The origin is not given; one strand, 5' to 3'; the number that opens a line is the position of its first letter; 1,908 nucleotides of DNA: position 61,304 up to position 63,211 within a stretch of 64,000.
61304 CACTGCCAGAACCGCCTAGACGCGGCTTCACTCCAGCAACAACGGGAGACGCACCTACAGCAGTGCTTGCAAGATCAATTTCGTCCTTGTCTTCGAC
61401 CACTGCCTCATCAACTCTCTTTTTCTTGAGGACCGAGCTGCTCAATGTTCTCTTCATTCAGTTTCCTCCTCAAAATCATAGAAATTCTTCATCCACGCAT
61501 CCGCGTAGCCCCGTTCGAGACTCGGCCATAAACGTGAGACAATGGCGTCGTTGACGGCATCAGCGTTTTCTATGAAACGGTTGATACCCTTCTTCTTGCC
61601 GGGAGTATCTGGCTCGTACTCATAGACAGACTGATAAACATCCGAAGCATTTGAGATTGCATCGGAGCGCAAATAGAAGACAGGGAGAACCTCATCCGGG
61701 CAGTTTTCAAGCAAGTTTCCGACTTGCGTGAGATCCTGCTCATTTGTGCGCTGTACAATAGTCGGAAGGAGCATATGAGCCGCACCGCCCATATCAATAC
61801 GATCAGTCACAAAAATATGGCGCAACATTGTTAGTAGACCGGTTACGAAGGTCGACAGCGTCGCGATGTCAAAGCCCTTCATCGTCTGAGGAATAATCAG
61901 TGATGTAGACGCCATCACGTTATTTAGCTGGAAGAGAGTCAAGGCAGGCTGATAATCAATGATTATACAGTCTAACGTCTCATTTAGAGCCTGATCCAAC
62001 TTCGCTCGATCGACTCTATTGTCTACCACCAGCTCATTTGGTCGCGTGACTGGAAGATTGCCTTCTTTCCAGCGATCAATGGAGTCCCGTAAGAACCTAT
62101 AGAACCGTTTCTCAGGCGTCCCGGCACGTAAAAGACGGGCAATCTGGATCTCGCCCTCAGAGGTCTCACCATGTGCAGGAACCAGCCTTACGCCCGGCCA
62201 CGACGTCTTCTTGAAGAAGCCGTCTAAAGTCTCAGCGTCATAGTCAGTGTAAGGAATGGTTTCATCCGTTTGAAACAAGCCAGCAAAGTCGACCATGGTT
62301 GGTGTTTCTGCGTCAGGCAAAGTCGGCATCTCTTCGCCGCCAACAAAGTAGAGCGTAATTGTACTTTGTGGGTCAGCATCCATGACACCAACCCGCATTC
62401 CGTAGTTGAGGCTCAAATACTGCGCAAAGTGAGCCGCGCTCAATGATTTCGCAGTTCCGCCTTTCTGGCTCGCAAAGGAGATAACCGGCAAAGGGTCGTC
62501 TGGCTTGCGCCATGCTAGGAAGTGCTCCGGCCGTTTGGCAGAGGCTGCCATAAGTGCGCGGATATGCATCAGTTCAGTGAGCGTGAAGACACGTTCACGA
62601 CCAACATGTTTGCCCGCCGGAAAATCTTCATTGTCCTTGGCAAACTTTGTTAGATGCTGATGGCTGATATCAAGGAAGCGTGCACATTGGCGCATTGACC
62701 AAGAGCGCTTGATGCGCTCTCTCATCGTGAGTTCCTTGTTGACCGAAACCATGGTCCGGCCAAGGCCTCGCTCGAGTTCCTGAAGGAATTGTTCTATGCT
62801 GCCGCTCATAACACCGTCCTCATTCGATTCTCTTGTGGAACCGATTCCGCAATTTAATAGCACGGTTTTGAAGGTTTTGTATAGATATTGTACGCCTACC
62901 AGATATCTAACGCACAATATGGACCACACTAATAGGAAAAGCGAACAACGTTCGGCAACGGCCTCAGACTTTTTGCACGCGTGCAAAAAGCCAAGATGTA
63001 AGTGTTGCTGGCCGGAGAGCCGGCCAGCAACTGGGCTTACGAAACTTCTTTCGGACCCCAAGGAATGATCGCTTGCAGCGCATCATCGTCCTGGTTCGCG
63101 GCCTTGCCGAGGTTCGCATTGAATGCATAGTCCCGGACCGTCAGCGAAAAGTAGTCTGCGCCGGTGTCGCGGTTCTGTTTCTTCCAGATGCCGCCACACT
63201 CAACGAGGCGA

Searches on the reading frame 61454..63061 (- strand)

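Call 51: search_protein_families(library=pfam, proteins=[window:61454-63061:-], max_evalue=0.0001)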
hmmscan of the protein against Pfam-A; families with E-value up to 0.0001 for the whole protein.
window:61454-63061:- (535 aa): 2 families
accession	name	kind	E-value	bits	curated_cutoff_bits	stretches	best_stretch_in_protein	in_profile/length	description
PF13614.12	AAA_31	-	6.4e-14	52.7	27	1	193-308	3-98/177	AAA domain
PF01656.29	CbiA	-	2e-09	37.9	25.4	1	194-369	1-54/125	CobQ/CobB/MinD/ParA nucleotide binding domain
